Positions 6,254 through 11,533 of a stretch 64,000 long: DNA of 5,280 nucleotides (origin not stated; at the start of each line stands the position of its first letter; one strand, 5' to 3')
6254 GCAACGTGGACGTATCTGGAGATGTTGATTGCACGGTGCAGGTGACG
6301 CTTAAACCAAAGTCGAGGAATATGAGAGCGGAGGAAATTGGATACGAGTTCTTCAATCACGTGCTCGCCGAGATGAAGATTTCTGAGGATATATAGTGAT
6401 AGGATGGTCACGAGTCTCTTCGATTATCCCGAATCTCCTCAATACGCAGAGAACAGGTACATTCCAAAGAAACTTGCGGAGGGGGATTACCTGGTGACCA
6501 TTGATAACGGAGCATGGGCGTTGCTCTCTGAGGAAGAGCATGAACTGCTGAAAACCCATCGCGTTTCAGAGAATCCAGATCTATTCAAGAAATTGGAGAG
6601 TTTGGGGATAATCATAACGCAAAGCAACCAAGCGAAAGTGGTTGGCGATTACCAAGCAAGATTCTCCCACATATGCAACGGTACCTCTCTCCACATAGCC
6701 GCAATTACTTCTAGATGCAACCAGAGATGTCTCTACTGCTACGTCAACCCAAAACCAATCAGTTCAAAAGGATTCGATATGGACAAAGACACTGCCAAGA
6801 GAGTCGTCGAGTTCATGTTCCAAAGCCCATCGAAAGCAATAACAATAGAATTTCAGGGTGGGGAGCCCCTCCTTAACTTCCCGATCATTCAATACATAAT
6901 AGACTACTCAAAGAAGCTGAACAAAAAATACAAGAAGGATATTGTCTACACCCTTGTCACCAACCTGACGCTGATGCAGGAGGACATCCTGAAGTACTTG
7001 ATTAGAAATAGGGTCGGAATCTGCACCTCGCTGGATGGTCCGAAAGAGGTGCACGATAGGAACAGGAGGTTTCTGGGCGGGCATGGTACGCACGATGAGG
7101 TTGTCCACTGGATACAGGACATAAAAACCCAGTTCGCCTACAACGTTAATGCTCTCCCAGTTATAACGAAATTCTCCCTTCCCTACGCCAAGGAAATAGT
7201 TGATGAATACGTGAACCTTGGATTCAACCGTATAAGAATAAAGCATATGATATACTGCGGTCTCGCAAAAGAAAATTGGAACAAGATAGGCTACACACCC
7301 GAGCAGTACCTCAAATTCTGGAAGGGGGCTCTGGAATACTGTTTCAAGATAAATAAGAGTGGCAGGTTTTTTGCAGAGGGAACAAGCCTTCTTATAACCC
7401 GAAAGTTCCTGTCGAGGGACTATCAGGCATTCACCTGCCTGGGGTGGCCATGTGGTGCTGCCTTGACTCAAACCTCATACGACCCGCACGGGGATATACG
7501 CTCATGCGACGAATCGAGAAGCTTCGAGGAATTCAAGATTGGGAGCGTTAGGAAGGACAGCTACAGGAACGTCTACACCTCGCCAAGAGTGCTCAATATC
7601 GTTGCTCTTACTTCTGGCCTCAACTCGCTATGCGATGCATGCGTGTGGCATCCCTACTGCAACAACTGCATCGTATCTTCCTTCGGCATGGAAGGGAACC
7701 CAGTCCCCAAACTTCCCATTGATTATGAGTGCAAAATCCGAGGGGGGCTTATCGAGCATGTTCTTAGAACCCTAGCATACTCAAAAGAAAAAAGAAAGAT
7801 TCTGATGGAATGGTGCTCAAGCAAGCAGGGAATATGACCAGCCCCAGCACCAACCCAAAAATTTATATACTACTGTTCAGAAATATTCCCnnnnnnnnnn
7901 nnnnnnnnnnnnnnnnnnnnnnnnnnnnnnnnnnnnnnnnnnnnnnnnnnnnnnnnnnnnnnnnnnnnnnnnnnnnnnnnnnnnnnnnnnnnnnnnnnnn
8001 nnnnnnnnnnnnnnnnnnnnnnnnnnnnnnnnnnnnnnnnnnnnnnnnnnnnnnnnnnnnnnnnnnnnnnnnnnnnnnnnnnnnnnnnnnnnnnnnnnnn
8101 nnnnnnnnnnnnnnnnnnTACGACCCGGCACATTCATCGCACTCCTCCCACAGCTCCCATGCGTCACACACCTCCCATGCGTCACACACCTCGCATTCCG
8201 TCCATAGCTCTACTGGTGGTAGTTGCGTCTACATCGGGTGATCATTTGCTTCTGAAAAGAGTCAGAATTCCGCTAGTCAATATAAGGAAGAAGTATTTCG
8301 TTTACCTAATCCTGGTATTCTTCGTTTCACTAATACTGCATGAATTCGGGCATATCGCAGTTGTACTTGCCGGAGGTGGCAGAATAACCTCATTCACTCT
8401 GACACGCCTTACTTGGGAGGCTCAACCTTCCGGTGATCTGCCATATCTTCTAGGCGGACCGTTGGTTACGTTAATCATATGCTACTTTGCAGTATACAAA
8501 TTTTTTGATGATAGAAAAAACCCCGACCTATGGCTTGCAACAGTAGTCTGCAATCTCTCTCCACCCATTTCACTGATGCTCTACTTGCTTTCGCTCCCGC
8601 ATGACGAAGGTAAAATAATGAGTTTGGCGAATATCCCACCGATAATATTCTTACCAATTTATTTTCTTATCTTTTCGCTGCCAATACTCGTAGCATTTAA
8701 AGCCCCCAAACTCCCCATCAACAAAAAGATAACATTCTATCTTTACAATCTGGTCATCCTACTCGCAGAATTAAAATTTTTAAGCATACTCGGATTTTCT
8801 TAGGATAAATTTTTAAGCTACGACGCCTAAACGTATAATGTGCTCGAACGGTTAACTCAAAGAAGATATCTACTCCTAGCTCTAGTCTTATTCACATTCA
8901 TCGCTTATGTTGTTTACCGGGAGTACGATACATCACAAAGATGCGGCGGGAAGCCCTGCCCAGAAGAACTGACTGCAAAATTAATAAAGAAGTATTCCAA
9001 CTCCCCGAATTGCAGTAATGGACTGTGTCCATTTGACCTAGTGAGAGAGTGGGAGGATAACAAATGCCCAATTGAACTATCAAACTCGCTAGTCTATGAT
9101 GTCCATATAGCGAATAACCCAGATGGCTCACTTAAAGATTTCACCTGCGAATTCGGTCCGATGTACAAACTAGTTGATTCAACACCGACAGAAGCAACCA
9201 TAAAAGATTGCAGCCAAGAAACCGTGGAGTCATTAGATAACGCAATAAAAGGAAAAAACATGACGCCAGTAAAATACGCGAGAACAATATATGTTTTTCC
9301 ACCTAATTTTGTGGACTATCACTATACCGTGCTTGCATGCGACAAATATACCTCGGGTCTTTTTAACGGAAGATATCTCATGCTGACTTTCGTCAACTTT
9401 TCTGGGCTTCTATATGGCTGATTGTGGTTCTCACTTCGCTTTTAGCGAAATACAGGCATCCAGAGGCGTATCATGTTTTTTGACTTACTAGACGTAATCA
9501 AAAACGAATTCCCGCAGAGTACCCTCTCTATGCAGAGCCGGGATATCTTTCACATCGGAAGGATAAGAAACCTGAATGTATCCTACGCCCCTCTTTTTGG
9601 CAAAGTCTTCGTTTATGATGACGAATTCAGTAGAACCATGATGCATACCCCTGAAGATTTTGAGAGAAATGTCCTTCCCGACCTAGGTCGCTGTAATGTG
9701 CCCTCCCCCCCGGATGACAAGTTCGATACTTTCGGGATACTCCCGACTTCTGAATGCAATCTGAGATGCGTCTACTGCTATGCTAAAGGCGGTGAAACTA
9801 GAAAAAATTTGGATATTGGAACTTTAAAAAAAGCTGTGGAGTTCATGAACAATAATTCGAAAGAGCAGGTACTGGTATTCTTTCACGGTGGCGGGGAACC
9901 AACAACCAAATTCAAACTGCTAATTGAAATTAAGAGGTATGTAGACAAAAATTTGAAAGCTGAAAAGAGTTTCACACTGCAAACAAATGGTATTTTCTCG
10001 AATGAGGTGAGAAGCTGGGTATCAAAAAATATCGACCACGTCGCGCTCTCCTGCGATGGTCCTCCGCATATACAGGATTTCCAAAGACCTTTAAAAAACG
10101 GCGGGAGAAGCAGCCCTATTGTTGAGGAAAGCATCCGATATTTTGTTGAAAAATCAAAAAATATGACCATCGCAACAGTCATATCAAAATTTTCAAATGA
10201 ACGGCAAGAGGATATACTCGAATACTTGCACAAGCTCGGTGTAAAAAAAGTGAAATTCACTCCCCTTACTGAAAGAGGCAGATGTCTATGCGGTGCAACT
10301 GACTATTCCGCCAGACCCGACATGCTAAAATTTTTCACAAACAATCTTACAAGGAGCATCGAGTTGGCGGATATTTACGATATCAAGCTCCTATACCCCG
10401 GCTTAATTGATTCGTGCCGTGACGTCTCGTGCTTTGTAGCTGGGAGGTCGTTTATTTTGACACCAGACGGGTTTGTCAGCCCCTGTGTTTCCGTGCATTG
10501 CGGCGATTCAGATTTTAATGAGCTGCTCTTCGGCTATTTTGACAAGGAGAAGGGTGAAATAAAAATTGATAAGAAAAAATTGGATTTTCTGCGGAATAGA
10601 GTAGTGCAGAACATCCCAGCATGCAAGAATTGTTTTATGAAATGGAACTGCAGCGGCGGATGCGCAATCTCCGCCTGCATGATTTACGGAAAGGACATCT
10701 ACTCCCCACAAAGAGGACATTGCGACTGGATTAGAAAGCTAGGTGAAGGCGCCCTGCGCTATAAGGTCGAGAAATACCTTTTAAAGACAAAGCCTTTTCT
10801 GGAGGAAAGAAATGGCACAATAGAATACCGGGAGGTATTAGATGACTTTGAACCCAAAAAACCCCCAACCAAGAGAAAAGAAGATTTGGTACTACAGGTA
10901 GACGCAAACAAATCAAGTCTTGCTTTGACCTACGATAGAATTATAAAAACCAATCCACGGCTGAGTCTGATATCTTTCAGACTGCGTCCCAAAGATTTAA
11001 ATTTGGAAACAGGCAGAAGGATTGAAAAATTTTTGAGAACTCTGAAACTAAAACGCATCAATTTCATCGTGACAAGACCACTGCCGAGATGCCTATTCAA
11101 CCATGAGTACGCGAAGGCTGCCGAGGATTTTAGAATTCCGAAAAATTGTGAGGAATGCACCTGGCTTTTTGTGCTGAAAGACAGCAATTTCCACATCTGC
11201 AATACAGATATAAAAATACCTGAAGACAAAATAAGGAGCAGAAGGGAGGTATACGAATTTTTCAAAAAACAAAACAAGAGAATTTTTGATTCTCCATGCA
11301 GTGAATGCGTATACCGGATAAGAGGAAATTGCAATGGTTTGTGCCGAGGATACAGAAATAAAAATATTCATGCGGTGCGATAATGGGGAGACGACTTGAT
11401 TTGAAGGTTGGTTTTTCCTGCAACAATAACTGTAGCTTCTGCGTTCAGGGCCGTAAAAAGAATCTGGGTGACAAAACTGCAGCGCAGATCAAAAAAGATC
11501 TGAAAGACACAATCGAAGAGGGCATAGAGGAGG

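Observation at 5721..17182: His-Xaa-Ser (Hxs) radical-SAM maturation system, expanded with six extra Fe-S enzymes, inside an archaeal type IV pilin/adhesin operon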

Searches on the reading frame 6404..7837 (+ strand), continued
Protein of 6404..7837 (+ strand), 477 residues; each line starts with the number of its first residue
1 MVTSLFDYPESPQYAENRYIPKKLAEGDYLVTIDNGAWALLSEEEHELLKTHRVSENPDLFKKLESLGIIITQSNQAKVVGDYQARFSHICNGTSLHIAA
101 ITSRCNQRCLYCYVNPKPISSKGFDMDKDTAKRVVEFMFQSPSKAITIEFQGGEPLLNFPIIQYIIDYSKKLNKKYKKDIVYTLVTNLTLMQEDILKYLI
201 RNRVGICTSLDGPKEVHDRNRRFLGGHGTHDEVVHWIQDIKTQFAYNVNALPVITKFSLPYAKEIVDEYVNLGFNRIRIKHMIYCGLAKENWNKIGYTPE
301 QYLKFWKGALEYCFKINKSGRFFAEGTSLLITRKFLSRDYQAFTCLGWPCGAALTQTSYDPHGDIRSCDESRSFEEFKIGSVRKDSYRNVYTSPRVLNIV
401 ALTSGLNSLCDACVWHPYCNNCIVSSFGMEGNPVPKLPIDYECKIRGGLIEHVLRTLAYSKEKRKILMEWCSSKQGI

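Call 62: search_protein_families(library=pfam, proteins=[L024:6221-7126:+, L024:8120-9256:+, L071:18663-19679:+, L075:14671-15825:+, L048:5338-6519:+, L073:15700-17013:+, L080:18644-19864:+, L044:16690-17730:+, L028:8113-9234:+, L007:7962-9089:+], max_evalue=0.01)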
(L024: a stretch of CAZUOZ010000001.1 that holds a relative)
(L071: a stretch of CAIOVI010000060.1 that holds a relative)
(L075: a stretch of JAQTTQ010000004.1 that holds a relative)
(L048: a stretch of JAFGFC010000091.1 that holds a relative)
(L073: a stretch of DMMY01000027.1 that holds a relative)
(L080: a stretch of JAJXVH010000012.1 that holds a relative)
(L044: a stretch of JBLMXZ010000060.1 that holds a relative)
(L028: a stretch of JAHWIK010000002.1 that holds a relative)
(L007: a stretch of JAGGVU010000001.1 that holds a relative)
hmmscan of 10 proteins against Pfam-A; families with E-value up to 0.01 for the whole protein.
L024:6221-7126:+ (301 aa): 1 family
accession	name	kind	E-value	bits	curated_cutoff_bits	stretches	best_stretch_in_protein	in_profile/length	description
PF01478.23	Peptidase_A24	-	8.2e-13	49.2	26.5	1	14-128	2-103/104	Type IV leader peptidase family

L024:8120-9256:+ (378 aa): 2 families
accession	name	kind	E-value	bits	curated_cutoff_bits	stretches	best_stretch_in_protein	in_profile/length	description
PF06819.16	Arc_PepC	-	2.9e-06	27.9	23.4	1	250-339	12-98/110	Archaeal Peptidase A24 C-terminal Domain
PF01478.23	Peptidase_A24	-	0.00077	20.3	26.5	1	13-131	4-103/104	Type IV leader peptidase family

L071:18663-19679:+ (338 aa): 1 family
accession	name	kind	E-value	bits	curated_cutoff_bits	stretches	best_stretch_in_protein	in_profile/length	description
PF01478.23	Peptidase_A24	-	9.7e-05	23.2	26.5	1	27-135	4-98/104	Type IV leader peptidase family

L075:14671-15825:+ (384 aa): 0 families

L048:5338-6519:+ (393 aa): 1 family
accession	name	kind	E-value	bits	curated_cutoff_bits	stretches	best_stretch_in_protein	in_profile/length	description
PF01478.23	Peptidase_A24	-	0.0069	17.2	26.5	1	15-141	5-91/104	Type IV leader peptidase family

L073:15700-17013:+ (437 aa): 0 families

L080:18644-19864:+ (406 aa): 1 family
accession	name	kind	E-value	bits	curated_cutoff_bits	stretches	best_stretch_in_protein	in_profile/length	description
PF01478.23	Peptidase_A24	-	3.7e-06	27.8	26.5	1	10-128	3-96/104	Type IV leader peptidase family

L044:16690-17730:+ (346 aa): 1 family
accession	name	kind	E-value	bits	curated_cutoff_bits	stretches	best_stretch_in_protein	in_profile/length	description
PF01478.23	Peptidase_A24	-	8.4e-05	23.4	26.5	1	55-170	9-92/104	Type IV leader peptidase family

L028:8113-9234:+ (373 aa): 2 families
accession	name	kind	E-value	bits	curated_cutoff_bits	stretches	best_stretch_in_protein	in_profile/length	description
PF06819.16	Arc_PepC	-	0.00087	19.9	23.4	1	254-331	16-105/110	Archaeal Peptidase A24 C-terminal Domain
PF01478.23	Peptidase_A24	-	0.001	19.9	26.5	1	19-131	3-97/104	Type IV leader peptidase family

L007:7962-9089:+ (375 aa): 1 family
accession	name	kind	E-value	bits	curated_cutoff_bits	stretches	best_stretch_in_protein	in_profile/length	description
PF06819.16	Arc_PepC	-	6.8e-05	23.5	23.4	1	243-331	6-105/110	Archaeal Peptidase A24 C-terminal Domain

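Call 68: find_related_loci(query=A1, collection=viral_contigs, flank=10000)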
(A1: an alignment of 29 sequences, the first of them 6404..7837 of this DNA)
Query A1 (477 aa) in viral_contigs; peptide patterns used: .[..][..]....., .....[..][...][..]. (x = any residue, [..] = any of these).
52 stretches matched a pattern; 21 encode a relative of the query (tblastn E <= 1e-3); 21 distinct loci.
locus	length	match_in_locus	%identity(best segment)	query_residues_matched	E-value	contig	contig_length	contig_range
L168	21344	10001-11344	34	29-472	2e-79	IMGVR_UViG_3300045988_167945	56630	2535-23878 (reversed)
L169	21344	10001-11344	34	29-472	7e-79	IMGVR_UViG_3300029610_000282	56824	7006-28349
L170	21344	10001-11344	34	29-472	7e-79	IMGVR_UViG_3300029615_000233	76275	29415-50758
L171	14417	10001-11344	34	29-472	2e-78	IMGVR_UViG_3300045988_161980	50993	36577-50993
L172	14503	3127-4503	33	19-470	8e-75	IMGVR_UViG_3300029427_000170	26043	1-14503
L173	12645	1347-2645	32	27-452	6e-71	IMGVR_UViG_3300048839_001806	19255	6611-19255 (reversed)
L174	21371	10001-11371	31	23-470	5e-68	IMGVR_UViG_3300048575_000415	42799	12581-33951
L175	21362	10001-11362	30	30-473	3e-65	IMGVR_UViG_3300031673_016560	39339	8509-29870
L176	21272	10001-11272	30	23-437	2e-60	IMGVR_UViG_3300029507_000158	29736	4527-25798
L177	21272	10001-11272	30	23-437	2e-60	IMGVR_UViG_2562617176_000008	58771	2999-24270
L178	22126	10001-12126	31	58-457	2e-60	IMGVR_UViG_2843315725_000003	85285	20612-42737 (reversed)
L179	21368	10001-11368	28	25-470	5e-58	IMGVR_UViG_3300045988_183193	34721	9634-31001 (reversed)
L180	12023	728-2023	24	44-471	4e-35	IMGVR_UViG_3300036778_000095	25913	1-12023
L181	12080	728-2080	23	23-471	1e-34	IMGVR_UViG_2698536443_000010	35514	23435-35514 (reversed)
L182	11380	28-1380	23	23-471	1e-34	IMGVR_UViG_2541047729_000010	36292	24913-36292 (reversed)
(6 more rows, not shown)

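Call 84: search_protein_families(library=pfam, proteins=[L037:6850-7422:+, L053:3311-4825:+, L059:12658-14223:+, L024:11596-12378:+, L168:12162-12980:+, L180:3056-3769:+, L024:15073-16821:-], max_evalue=0.01)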
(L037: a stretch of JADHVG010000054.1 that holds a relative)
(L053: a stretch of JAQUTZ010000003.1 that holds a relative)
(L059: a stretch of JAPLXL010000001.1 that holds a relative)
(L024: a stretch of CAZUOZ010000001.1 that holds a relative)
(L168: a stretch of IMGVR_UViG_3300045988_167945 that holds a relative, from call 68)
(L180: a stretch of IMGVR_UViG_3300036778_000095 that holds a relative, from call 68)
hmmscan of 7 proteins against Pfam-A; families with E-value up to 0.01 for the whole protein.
L037:6850-7422:+ (190 aa): 1 family
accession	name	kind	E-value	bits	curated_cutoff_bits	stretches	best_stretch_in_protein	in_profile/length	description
PF13884.11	Peptidase_S74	-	3.6e-12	46.8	22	1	100-152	1-58/58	Chaperone of endosialidase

L053:3311-4825:+ (504 aa): 0 families

L059:12658-14223:+ (521 aa): 0 families

L024:11596-12378:+ (260 aa): 0 families

L168:12162-12980:+ (272 aa): 1 family
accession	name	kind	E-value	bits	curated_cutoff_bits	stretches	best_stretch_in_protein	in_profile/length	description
PF07382.16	HC2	-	0.002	18.7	40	1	128-210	16-101/194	Histone H1-like nucleoprotein HC2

L180:3056-3769:+ (237 aa): 1 family
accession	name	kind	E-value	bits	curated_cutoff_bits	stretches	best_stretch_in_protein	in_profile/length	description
PF01471.23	PG_binding_1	-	1.8e-05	25.3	23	1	180-217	7-44/57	Putative peptidoglycan binding domain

L024:15073-16821:- (582 aa): 1 family
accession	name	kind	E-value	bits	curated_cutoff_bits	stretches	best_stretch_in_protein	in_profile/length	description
PF04055.27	Radical_SAM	-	1.4e-14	55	29.5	1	310-465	9-166/166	Radical SAM superfamily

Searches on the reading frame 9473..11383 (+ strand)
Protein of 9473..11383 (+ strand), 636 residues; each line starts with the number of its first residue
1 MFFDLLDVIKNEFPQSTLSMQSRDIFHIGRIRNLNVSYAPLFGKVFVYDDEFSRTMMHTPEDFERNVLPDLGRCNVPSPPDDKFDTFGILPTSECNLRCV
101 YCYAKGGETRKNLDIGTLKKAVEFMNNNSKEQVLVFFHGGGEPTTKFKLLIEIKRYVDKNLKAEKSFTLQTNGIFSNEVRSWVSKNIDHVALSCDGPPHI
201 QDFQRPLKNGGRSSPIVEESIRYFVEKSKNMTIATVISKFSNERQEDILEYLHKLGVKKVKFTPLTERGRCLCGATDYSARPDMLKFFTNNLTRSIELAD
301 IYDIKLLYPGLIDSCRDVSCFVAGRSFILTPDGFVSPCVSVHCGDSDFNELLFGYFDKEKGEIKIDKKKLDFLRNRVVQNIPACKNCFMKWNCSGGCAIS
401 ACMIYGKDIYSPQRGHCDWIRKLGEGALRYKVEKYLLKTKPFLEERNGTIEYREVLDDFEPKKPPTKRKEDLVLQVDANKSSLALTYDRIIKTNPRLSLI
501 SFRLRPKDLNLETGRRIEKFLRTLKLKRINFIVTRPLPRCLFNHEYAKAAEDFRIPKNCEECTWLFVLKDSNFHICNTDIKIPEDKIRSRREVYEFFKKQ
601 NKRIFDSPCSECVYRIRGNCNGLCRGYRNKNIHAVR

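Call 4: search_protein_families(library=ncbifam, proteins=[window:9473-11383:+], max_evalue=0.01)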
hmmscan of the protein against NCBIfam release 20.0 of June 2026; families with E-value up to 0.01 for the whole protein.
window:9473-11383:+ (636 aa): 65 families (the best 25 are shown)
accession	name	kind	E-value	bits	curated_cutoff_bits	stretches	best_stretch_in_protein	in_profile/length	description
NF047865.1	rSAM_PapB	equivalog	1.4e-29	103.4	340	1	89-400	7-319/330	PapB family radical SAM/SPASM ranthipeptide maturase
TIGR03974.1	rSAM_six_Cys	equivalog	2.2e-26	92.7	425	1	93-432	105-450/451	thioether cross-link-forming SCIFF peptide maturase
TIGR03906.1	quino_hemo_SAM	equivalog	3e-25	88.8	453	2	92-269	101-288/467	quinohemoprotein amine dehydrogenase maturation protein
TIGR04064.1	rSAM_nif11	equivalog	5.5e-25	88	518.7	2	88-265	81-263/459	nif11-like peptide radical SAM maturase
TIGR03942.1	sulfatase_rSAM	equivalog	1.3e-21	77.1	349.45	1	93-398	9-325/363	anaerobic sulfatase maturase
NF040492.1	not_ScfB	exception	1.6e-20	73.5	855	1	93-428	103-445/450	ScfB-related radical SAM/SPASM orphan maturase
NF041298.1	rSAM_mat_DynA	equivalog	1e-19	70.7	450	1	89-407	5-331/356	dynobactin maturation radical SAM/SPASM protein DynA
TIGR03978.1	rSAM_paired_1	equivalog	2.3e-19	69.5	370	1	89-297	87-303/466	His-Xaa-Ser system radical SAM maturase HxsB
NF038107.1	rSAM_NF038107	equivalog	8.9e-19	67.6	600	1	87-399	87-402/444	Cys-every-fifth radical SAM/SPASM peptide maturase CefB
TIGR04317.1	W_rSAM_matur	equivalog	2.1e-18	66.6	380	1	91-423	10-345/349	tungsten cofactor oxidoreductase radical SAM maturase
TIGR04068.1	rSAM_ocin_clost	equivalog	2e-17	63.2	500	1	91-228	90-236/462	Cys-rich peptide radical SAM maturase CcpM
TIGR04083.1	rSAM_pep_methan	hypoth_equivalog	8.2e-17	61.1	300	1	89-409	4-322/376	TIGR04083 family peptide-modifying radical SAM enzyme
TIGR04115.1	rSAM_Cxxx_rpt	equivalog_domain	4.6e-16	59.2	350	1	91-395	8-324/359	radical SAM peptide maturase, CXXX-repeat target family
TIGR04163.1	rSAM_cobopep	equivalog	9.3e-15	54.3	375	1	89-429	68-417/428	peptide-modifying radical SAM enzyme CbpB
TIGR04261.1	rSAM_GlyRichRpt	subfamily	2.3e-14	53.2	310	1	89-263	1-184/363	cyclophane-forming radical SAM/SPASM peptide maturase GrrM/OscB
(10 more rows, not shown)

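Call 5: search_protein_families(library=pfam, proteins=[window:9473-11383:+], max_evalue=0.01)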
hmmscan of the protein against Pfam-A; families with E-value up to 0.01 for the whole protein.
window:9473-11383:+ (636 aa): 3 families
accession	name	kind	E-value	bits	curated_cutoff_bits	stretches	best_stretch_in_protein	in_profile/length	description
PF04055.27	Radical_SAM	-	3.9e-15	56.9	29.5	1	90-252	2-166/166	Radical SAM superfamily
PF13353.11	Fer4_12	-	5e-06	27.3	22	1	92-207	12-126/137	4Fe-4S single cluster domain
PF13186.11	SPASM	-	0.0046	17.7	21.5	1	320-387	1-66/67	Iron-sulfur cluster-binding domain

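Call 49: search_protein_families(library=padloc, proteins=[window:9473-11383:+], max_evalue=0.001)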
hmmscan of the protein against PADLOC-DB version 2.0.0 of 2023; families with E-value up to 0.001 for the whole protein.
window:9473-11383:+ (636 aa): 2 families
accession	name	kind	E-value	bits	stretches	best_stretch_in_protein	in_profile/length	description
PDLC02903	pVip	-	4.6e-12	44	1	92-262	7-168/257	Viperins not associated with kinases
PDLC02904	pVip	-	2.5e-08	31.7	1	92-261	10-171/262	Viperins associated with kinases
